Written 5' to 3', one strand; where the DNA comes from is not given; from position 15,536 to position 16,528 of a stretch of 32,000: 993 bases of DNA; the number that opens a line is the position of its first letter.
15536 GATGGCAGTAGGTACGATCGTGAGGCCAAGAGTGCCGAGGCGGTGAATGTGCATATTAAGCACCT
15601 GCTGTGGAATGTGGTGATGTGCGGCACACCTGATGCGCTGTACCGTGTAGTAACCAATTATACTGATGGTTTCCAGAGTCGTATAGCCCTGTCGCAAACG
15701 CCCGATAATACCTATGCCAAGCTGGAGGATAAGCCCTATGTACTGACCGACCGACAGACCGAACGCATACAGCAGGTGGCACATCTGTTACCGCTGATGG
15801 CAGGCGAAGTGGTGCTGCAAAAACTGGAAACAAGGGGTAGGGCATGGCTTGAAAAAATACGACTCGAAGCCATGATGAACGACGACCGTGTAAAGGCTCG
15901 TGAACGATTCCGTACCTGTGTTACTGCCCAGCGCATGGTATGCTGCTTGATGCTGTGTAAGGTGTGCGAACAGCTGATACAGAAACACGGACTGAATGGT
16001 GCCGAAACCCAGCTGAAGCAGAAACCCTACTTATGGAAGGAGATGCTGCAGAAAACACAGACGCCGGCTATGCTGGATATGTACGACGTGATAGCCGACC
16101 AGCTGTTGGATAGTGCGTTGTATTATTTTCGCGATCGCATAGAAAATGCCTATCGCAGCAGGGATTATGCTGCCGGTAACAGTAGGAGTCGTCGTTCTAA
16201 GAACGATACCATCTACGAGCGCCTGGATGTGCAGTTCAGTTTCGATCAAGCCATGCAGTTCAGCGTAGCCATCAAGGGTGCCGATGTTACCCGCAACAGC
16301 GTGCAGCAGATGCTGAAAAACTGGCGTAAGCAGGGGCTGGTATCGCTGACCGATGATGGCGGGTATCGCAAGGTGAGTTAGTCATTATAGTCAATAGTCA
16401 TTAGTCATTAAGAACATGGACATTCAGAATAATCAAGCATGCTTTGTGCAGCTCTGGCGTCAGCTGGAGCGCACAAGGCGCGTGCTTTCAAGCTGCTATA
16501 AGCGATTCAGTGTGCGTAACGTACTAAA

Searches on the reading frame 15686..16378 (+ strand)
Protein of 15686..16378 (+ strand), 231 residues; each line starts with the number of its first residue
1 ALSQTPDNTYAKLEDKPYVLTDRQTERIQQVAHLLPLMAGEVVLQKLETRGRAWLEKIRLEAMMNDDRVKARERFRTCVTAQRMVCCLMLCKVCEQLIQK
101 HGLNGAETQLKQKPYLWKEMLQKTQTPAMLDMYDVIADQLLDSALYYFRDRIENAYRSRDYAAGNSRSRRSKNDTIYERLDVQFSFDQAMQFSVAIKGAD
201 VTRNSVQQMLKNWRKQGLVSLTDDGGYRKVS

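Call 40: predict_structure(alignment_id=A1)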
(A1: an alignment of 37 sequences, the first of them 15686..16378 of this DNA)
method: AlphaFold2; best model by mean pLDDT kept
length: 231 residues; sequences in the alignment: 37
mean_pLDDT: 75.8   pTM: 0.52
mean pLDDT of the five models: 75.8, 75.1, 73.4, 70.5, 70.1
residues with pLDDT >= 90: 50; 70-90: 124; 50-70: 17; < 50: 40
segments of 3 or more residues with pLDDT < 50: 1-17, 147-169
pLDDT, mean of each block of 10 residues (from residue 1): 33 48 74 78 88 85 68 77 82 89 89 90 89 83 56 41 41 84 92 87 91 89 89 67
secondary structure, 60 per line:
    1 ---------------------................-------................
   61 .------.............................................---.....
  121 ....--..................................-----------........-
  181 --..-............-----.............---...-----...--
elements in order: H22-37 H45-61 H68-112 H116-124 H127-160 H172-179 H186-197 H203-215 E219-221 E227-229

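Call 43: fold_search(model_id=the predicted structure, library=pdb)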
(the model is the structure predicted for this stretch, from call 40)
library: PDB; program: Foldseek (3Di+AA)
matches with E <= 10: 797; with E <= 0.001: 0
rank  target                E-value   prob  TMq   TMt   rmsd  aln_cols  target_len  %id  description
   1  8kg8_4                9.6e-02  0.60  0.22  0.08  20.5       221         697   10  Yeast replisome in state II (released 2023-12-06)
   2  8d0b_B                1.1e-01  0.96  0.23  0.15  19.8       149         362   12  Human CST-DNA polymerase alpha/primase preinitiation complex bound to 4xTEL-foldback template (released 2022-06-22)
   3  9dlr_B                1.2e-01  0.41  0.21  0.13  23.3       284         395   11  Cryo-EM structure of the human TREX-2.1 complex (LENG8/PCID2/DSS1) bound to the N-terminal motif of DDX39B(UAP56) (released 2025-09-17)
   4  3t5x_A                1.4e-01  0.51  0.21  0.24  24.3       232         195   11  PCID2:DSS1 Structure (released 2012-02-22)
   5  1ft9_A                1.5e-01  0.82  0.19  0.20  18.7       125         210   15  STRUCTURE OF THE REDUCED (FEII) CO-SENSING PROTEIN FROM R. RUBRUM (released 2000-10-09)
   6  5nbc_C                1.6e-01  1.00  0.23  0.39   2.5        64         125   16  Structure of Prokaryotic Transcription Factors (released 2018-05-16)
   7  1ft9_B                1.6e-01  0.87  0.20  0.22  13.5       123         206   15  STRUCTURE OF THE REDUCED (FEII) CO-SENSING PROTEIN FROM R. RUBRUM (released 2000-10-09)
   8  9dlp_B                1.8e-01  0.47  0.22  0.13  23.2       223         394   12  Cryo-EM structure of human TREX-2 complex bound to DDX39B(UAP56) (released 2025-06-04)
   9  2o0y_C                1.9e-01  1.00  0.22  0.20   3.7        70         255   14  Crystal structure of putative transcriptional regulator RHA1_ro06953 (IclR-family) from Rhodococcus sp. (released 2006-12-26)
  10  4kyw_A                1.9e-01  1.00  0.23  0.21   3.6        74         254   19  Restriction endonuclease DPNI in complex with two DNA molecules (released 2014-06-04)
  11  7vo0_G                1.9e-01  0.99  0.22  0.36   5.5        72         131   21  Streptomyces coelicolor zinc uptake regulator complexed with zinc and DNA (trimer of dimers) (released 2022-08-03)
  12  4ev0_A                1.9e-01  0.82  0.19  0.20   9.8       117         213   16  Crystal Structure of Thermus thermophilus Catabolite Activator Protein (released 2012-06-20)
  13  3r4k_A                2.0e-01  1.00  0.21  0.19   1.9        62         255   13  Crystal structure of a putative ICLR transcriptional regulator (TM1040_3717) from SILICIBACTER SP. TM1040 at 2.46 A re (released 2011-04-13)
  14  4rb2_C                2.2e-01  1.00  0.24  0.40   6.4        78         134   12  Crystal structure of Magnetospirillum gryphiswaldense MSR-1 SeMet-Fur-Mn2+-feoAB1 operator (released 2015-07-15)
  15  4ray_B                2.2e-01  1.00  0.23  0.38   7.0        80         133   10  Crystal structure of Magnetospirillum gryphiswaldense MSR-1 Apo-Fur (released 2015-07-15)
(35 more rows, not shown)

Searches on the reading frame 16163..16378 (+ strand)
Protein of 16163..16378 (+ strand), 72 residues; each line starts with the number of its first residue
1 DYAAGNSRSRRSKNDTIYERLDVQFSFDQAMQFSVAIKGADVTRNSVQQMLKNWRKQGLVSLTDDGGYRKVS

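Call 52: predict_structure(alignment_id=A2)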
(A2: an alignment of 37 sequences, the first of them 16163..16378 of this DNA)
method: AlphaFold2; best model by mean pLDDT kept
length: 72 residues; sequences in the alignment: 37
mean_pLDDT: 84.7   pTM: 0.67
mean pLDDT of the five models: 84.7, 84.2, 83.5, 81.9, 81.8
residues with pLDDT >= 90: 51; 70-90: 9; 50-70: 2; < 50: 10
segments of 3 or more residues with pLDDT < 50: 1-10
pLDDT, mean of each block of 10 residues (from residue 1): 44 85 94 92 93 93 92 79
secondary structure, 60 per line:
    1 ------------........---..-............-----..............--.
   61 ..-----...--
elements in order: H13-20 H27-38 H44-57 E60-62 E68-70

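Call 54: fold_search(model_id=the predicted structure, library=pdb)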
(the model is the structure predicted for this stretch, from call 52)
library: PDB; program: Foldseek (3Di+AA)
matches with E <= 10: 1485; with E <= 0.001: 0
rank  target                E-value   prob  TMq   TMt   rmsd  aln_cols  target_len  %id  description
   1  3r4k_A                1.0e-02  1.00  0.66  0.20   1.9        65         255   14  Crystal structure of a putative ICLR transcriptional regulator (TM1040_3717) from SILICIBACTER SP. TM1040 at 2.46 A re (released 2011-04-13)
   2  9e6a_B                1.2e-02  1.00  0.60  0.20   2.2        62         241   19  Pseudomonas putida KT2440 IclR-type transcription factor (PP_2609) (released 2025-11-12)
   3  3r4k_D                1.7e-02  1.00  0.63  0.20   2.1        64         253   14  Crystal structure of a putative ICLR transcriptional regulator (TM1040_3717) from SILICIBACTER SP. TM1040 at 2.46 A re (released 2011-04-13)
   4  4kyw_A                1.7e-02  1.00  0.64  0.21   3.7        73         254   20  Restriction endonuclease DPNI in complex with two DNA molecules (released 2014-06-04)
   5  7vo0_G                1.7e-02  1.00  0.59  0.37   7.7        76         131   20  Streptomyces coelicolor zinc uptake regulator complexed with zinc and DNA (trimer of dimers) (released 2022-08-03)
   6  2g7u_A                1.8e-02  1.00  0.60  0.19   2.3        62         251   13  2.3 A structure of putative catechol degradative operon regulator from Rhodococcus sp. RHA1 (released 2006-04-04)
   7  3o6b_B                2.2e-02  1.00  0.69  0.71   2.2        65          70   12  A Dual E3 Mechanism for Rub1 Ligation to Cdc53: Dcn1(P)-Cdc53(WHB) low resolution (released 2010-09-15)
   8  2o0y_D                2.4e-02  1.00  0.65  0.20   7.5        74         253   12  Crystal structure of putative transcriptional regulator RHA1_ro06953 (IclR-family) from Rhodococcus sp. (released 2006-12-26)
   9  2o0y_C                2.4e-02  1.00  0.60  0.19   6.5        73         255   15  Crystal structure of putative transcriptional regulator RHA1_ro06953 (IclR-family) from Rhodococcus sp. (released 2006-12-26)
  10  2g7u_B                2.7e-02  1.00  0.61  0.19   2.1        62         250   13  2.3 A structure of putative catechol degradative operon regulator from Rhodococcus sp. RHA1 (released 2006-04-04)
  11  7q91_B                2.9e-02  0.99  0.60  0.19   3.4        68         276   18  Crystal Structure of Agrobacterium tumefaciens NADQ, native form. (released 2022-11-09)
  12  5nbc_C                3.1e-02  1.00  0.62  0.39   3.0        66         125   18  Structure of Prokaryotic Transcription Factors (released 2018-05-16)
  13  4rb2_C                3.3e-02  1.00  0.69  0.40   5.1        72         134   10  Crystal structure of Magnetospirillum gryphiswaldense MSR-1 SeMet-Fur-Mn2+-feoAB1 operator (released 2015-07-15)
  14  8eju_A                3.8e-02  1.00  0.55  0.18   2.5        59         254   15  The crystal structure of Pseudomonas putida PcaR (released 2024-03-20)
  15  4ray_B                4.6e-02  1.00  0.68  0.40   2.3        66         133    9  Crystal structure of Magnetospirillum gryphiswaldense MSR-1 Apo-Fur (released 2015-07-15)
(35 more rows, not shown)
